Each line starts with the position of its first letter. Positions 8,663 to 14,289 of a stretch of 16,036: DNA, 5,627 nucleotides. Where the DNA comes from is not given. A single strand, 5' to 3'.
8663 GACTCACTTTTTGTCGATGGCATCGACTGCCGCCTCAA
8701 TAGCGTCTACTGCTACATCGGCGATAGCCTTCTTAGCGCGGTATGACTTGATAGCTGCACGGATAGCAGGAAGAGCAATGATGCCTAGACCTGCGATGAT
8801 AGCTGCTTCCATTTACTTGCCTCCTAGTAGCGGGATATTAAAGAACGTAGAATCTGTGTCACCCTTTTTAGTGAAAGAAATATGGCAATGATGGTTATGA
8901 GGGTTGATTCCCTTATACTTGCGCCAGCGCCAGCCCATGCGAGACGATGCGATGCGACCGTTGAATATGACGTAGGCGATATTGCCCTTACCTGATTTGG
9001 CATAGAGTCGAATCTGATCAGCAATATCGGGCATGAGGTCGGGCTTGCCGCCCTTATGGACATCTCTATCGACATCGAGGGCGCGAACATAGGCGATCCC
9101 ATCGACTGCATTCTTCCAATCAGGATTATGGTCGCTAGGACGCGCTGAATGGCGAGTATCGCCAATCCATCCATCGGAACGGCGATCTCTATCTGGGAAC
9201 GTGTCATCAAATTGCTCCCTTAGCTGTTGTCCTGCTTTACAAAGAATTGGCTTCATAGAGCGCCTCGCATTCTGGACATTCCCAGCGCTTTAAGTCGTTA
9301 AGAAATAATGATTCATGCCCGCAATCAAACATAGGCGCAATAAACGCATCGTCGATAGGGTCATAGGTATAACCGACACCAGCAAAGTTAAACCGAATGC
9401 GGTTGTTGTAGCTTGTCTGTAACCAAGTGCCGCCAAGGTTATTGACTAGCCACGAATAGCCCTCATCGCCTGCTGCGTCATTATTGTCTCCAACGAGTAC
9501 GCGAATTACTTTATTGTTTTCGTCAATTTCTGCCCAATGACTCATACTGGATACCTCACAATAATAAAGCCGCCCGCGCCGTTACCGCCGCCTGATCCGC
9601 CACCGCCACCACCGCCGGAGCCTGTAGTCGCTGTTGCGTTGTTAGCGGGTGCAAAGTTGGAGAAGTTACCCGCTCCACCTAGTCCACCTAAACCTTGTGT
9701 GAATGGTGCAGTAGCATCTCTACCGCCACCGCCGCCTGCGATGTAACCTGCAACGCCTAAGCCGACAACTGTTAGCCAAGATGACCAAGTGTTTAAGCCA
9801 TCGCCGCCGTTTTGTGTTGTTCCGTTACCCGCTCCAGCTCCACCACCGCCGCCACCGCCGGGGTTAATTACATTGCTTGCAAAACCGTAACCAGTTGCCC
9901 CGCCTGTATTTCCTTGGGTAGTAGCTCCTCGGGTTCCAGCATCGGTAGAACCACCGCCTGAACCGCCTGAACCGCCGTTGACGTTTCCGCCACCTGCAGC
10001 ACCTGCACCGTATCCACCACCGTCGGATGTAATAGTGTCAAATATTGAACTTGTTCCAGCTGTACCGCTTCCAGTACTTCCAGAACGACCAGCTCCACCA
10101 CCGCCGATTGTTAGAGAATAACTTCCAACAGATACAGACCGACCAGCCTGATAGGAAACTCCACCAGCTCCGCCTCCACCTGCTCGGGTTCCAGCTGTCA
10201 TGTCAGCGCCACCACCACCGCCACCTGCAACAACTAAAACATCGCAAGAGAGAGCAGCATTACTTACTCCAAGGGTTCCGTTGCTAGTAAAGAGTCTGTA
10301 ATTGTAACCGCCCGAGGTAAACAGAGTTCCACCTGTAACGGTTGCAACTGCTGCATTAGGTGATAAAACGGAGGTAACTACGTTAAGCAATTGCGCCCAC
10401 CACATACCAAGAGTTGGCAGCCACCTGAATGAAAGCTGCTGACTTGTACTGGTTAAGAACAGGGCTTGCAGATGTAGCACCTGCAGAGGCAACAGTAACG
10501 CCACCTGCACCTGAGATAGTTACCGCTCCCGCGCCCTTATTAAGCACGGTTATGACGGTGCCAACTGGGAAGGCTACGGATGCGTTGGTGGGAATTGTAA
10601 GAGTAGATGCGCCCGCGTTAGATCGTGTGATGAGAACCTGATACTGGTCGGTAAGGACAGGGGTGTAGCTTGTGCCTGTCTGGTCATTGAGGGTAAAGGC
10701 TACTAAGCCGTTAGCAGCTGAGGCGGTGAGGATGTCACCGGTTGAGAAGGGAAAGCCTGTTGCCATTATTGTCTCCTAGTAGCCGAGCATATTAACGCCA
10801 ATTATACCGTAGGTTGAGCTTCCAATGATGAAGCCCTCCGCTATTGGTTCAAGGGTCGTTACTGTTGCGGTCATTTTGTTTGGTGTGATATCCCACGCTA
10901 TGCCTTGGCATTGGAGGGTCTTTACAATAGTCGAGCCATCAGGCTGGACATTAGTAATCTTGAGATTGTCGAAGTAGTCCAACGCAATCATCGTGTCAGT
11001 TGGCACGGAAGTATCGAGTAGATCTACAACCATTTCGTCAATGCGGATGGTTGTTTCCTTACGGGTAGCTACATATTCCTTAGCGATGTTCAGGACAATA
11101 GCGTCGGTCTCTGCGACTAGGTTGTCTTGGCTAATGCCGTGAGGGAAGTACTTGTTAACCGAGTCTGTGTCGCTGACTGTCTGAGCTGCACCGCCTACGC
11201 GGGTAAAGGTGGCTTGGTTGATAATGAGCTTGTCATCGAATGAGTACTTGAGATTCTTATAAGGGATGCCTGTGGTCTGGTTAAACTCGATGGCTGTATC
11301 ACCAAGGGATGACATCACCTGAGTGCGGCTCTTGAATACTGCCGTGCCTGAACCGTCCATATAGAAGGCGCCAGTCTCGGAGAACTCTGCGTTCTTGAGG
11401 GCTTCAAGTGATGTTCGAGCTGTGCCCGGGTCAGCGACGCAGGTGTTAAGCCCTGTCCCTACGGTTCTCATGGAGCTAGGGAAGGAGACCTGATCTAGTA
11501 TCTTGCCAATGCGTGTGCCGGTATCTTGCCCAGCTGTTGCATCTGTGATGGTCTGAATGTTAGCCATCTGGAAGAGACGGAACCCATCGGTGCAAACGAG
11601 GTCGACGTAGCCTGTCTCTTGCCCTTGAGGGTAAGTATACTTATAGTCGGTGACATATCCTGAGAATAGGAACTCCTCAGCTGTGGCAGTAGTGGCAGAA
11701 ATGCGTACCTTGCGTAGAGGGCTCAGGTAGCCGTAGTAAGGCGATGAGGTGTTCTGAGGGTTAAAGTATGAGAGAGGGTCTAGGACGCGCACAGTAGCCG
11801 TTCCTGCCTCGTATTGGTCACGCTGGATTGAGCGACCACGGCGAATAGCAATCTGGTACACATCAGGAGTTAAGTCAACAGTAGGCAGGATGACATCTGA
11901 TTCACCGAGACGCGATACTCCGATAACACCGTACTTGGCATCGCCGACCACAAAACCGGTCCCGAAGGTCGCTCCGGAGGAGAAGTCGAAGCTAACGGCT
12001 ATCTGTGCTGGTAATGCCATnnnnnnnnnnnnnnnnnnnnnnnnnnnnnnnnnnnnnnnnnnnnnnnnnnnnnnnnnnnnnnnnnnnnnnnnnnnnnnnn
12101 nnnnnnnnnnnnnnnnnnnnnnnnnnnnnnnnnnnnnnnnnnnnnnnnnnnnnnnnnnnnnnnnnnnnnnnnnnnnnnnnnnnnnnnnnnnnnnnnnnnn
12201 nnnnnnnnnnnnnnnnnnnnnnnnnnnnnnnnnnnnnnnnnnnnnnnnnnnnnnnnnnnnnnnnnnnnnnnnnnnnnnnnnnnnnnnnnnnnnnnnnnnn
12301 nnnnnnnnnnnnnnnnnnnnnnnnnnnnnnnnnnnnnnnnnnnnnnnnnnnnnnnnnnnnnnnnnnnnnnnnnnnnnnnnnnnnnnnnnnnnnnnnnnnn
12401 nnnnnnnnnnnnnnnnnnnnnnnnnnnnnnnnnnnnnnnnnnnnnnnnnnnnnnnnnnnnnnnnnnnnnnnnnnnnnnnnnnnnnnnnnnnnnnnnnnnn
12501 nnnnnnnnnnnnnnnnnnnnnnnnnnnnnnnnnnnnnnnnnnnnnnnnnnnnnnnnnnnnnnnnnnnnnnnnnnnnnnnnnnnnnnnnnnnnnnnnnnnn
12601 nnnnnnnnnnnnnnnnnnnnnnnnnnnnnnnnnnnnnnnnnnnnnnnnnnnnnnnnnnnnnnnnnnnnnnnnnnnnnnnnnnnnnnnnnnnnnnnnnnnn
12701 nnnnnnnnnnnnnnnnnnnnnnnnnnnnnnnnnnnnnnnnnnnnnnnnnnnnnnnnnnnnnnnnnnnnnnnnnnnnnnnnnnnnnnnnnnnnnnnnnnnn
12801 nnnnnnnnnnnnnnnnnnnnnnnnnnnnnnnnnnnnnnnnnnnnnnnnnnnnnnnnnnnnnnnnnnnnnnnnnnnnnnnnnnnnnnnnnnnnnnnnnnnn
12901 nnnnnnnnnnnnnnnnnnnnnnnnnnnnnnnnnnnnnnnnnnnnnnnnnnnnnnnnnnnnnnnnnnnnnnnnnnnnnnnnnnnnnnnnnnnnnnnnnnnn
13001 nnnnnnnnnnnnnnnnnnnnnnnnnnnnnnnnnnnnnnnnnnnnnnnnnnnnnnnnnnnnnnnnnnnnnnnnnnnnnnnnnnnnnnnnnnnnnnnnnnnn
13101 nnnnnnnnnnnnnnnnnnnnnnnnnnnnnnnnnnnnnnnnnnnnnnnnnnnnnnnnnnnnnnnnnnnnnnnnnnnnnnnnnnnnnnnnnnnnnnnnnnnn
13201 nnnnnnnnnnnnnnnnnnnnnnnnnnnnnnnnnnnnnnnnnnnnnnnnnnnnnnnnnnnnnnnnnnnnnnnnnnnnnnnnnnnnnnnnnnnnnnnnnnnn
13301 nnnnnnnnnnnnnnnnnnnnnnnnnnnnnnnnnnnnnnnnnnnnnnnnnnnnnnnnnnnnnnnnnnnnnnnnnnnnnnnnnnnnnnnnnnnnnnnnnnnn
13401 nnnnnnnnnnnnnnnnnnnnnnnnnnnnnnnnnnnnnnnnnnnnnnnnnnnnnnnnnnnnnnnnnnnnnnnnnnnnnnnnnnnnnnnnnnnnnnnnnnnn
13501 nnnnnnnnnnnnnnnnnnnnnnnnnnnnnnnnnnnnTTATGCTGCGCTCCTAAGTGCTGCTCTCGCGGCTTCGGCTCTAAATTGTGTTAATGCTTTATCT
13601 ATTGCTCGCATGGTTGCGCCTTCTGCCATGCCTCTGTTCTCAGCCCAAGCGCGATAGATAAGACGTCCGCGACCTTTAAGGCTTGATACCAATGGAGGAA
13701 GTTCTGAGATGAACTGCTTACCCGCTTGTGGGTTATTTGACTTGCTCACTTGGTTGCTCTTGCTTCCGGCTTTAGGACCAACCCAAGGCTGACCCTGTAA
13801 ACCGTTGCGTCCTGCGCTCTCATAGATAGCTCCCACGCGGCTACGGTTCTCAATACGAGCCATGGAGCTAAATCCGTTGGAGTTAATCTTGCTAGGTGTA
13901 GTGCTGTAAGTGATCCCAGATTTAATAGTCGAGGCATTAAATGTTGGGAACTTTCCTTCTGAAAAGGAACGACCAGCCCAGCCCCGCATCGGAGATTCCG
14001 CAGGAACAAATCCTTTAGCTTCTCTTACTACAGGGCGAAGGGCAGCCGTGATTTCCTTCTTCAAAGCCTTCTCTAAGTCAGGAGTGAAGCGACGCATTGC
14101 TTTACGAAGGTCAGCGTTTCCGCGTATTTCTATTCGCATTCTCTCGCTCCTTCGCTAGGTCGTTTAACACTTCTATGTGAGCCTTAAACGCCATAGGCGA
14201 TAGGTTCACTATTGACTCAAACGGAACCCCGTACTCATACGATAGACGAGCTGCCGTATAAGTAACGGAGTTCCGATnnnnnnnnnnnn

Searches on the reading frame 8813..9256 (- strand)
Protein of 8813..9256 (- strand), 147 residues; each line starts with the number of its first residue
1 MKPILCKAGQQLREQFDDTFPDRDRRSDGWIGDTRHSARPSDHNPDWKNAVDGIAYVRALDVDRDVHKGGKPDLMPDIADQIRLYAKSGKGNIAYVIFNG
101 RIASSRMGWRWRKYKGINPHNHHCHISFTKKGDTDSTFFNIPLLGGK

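Call 8: search_protein_families(library=pfam, proteins=[window:8813-9256:-], max_evalue=0.01)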
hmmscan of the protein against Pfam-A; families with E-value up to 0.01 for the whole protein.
window:8813-9256:- (147 aa): 0 families

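Call 9: search_protein_families(library=phrogs, proteins=[window:8813-9256:-], max_evalue=0.001)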
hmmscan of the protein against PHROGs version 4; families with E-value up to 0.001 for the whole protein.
window:8813-9256:- (147 aa): 1 family
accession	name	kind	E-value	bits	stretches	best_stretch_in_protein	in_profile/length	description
phrog_32486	-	unknown function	4.6e-06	27.4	1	90-135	78-124/170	-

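Call 62: search_protein_families(library=pfam, proteins=[window:8813-9256:-], max_evalue=1)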
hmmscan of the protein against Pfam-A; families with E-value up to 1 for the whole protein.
window:8813-9256:- (147 aa): 0 families

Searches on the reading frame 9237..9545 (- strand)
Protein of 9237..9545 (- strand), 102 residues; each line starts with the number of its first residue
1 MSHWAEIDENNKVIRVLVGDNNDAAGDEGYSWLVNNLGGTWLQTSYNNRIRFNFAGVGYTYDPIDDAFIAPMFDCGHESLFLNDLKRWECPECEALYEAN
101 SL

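Call 9: search_protein_families(library=phrogs, proteins=[window:9237-9545:-], max_evalue=0.001)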
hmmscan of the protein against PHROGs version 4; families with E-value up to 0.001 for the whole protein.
window:9237-9545:- (102 aa): 2 families
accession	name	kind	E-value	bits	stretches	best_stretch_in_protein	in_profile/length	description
phrog_7759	-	unknown function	1.3e-22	81.8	1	1-92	1-98/125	-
phrog_14370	-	unknown function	0.00036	21.5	1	1-72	2-58/63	-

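Call 61: search_protein_families(library=ncbifam, proteins=[window:9237-9545:-], max_evalue=0.1)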
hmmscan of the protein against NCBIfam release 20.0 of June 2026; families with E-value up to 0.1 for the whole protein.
window:9237-9545:- (102 aa): 0 families

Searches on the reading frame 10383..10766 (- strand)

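Call 15: search_protein_families(library=phrogs, proteins=[window:10383-10766:-], max_evalue=0.001)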
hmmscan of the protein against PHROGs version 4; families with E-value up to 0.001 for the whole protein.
window:10383-10766:- (127 aa): 5 families
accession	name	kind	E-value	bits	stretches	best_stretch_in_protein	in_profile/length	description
phrog_21978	-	unknown function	1.4e-16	62.1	1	15-126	115-217/220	-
phrog_21510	-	unknown function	1.7e-16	61.1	1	25-126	455-553/555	-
phrog_8780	-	tail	7.2e-16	58.5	1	25-125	658-754/755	minor tail protein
phrog_18179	-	head and packaging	2.8e-11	44.3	1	27-125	384-479/482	virion structural protein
phrog_16053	-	tail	2.5e-07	31.6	1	24-126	54-150/310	tail fiber protein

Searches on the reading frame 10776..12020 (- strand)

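Call 15: search_protein_families(library=phrogs, proteins=[window:10776-12020:-], max_evalue=0.001)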
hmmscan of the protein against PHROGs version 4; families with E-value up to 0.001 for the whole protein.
window:10776-12020:- (414 aa): 1 family
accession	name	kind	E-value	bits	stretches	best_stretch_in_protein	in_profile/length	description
phrog_5313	-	unknown function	4.7e-24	85.6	2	156-389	710-945/1052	-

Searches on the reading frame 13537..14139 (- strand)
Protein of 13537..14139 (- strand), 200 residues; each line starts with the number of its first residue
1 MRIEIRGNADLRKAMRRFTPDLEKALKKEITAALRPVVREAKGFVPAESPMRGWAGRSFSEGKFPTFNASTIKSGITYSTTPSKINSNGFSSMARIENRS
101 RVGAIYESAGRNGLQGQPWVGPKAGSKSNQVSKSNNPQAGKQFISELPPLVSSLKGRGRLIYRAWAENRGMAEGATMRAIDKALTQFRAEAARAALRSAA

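Call 15: search_protein_families(library=phrogs, proteins=[window:13537-14139:-], max_evalue=0.001)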
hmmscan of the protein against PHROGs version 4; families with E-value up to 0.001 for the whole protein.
window:13537-14139:- (200 aa): 1 family
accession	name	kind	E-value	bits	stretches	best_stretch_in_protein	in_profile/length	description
phrog_5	-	connector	0.0001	23.2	1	1-81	91-151/239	tail completion or Neck1 protein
